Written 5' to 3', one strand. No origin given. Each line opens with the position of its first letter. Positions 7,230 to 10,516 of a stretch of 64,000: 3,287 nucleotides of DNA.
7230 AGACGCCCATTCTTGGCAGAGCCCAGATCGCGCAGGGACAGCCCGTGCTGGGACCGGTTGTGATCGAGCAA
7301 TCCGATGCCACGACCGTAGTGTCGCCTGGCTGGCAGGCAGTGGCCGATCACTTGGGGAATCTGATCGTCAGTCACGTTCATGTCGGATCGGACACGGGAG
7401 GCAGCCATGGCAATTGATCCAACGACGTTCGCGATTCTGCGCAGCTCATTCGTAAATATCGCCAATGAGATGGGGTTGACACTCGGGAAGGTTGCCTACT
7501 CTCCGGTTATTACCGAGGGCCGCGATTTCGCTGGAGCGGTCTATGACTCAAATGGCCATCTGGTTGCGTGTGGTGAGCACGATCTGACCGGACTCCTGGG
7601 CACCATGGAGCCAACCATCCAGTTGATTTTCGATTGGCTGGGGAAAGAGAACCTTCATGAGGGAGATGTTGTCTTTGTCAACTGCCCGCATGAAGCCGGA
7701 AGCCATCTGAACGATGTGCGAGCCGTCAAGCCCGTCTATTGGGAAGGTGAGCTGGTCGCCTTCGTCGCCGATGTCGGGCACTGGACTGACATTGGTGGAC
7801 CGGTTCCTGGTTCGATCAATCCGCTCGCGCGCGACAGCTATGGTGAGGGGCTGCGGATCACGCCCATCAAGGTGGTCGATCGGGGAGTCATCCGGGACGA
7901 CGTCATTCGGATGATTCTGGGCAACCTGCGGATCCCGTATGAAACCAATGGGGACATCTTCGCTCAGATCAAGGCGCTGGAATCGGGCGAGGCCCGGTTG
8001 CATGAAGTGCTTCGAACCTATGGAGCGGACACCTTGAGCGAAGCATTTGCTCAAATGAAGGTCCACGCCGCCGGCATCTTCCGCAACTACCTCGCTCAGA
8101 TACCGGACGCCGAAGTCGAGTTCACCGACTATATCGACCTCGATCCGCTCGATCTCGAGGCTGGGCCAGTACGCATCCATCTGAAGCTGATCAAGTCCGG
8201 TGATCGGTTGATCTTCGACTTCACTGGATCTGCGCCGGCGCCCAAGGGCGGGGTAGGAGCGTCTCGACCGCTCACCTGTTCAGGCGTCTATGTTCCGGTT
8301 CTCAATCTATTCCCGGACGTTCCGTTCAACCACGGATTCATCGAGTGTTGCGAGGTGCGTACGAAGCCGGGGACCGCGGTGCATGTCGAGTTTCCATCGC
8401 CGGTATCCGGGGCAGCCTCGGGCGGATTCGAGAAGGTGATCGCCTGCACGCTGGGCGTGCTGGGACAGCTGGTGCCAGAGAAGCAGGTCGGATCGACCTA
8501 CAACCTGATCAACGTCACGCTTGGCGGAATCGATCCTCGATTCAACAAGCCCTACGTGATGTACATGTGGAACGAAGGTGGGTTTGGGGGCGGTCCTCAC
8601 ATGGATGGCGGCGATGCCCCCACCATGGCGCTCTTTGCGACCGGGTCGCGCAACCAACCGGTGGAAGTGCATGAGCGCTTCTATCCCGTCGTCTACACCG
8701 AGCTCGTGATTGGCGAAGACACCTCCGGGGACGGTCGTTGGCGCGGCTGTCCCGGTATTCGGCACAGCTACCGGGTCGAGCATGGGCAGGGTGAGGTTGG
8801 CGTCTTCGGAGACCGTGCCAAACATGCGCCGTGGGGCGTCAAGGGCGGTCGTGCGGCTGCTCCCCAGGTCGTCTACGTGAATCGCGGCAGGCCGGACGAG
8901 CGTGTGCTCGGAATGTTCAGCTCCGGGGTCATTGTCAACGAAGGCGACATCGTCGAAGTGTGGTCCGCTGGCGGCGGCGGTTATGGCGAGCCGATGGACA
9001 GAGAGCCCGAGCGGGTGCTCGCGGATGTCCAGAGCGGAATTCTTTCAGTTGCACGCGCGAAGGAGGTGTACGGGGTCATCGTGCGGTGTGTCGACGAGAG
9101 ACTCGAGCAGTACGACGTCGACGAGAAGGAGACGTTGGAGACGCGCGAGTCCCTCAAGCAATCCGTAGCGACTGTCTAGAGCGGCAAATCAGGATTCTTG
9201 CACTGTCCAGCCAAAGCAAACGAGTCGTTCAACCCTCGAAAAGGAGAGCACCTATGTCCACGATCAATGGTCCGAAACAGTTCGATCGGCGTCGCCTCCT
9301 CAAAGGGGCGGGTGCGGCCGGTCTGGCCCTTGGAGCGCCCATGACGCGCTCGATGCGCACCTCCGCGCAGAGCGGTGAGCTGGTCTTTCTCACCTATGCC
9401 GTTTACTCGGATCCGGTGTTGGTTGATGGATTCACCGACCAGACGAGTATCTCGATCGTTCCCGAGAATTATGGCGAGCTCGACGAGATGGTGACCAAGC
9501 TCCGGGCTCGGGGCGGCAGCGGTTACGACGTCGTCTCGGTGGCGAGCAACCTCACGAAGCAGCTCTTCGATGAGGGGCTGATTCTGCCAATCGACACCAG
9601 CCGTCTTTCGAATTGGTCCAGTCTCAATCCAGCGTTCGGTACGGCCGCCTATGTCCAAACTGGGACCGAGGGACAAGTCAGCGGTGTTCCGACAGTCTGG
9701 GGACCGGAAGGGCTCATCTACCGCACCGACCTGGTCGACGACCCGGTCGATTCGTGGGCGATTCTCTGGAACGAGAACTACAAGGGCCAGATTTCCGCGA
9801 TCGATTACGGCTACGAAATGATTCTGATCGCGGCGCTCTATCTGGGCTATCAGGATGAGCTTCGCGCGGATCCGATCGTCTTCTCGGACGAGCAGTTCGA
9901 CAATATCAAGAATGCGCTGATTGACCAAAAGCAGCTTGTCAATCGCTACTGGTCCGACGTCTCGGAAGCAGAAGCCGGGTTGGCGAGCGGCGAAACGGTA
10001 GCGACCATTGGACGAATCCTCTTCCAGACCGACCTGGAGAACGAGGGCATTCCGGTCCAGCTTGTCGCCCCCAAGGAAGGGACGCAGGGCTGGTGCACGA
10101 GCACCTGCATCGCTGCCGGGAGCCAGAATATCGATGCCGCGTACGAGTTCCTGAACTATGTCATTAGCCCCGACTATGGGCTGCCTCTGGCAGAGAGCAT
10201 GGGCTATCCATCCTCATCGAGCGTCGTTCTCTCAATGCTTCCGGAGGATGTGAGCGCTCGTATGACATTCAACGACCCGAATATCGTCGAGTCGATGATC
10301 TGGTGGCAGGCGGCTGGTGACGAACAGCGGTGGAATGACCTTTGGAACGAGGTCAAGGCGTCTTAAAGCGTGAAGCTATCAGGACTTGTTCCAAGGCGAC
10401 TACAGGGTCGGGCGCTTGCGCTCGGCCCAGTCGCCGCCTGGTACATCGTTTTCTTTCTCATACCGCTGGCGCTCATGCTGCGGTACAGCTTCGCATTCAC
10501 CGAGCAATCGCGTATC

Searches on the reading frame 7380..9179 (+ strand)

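Call 45: search_protein_families(library=pfam, proteins=[window:7380-9179:+])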
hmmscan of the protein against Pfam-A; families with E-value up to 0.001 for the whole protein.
window:7380-9179:+ (599 aa): 1 family
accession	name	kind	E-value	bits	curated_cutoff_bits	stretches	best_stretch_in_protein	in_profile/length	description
PF02538.19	Hydantoinase_B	-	2.2e-141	472.3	26.8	1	13-538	1-519/519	Hydantoinase B/oxoprolinase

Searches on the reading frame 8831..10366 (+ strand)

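Call 45: search_protein_families(library=pfam, proteins=[window:8831-10366:+])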
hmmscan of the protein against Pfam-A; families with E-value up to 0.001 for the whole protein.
window:8831-10366:+ (511 aa): 3 families
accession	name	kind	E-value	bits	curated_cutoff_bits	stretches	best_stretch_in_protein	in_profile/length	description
PF13416.11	SBP_bac_8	-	4.2e-26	92.8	27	1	197-467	2-266/279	Bacterial extracellular solute-binding protein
PF13343.11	SBP_bac_6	-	1.1e-13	51.7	24.6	1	237-475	16-233/245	Bacterial extracellular solute-binding protein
PF01547.30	SBP_bac_1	-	1.8e-10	41.8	26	1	207-449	26-305/307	Bacterial extracellular solute-binding protein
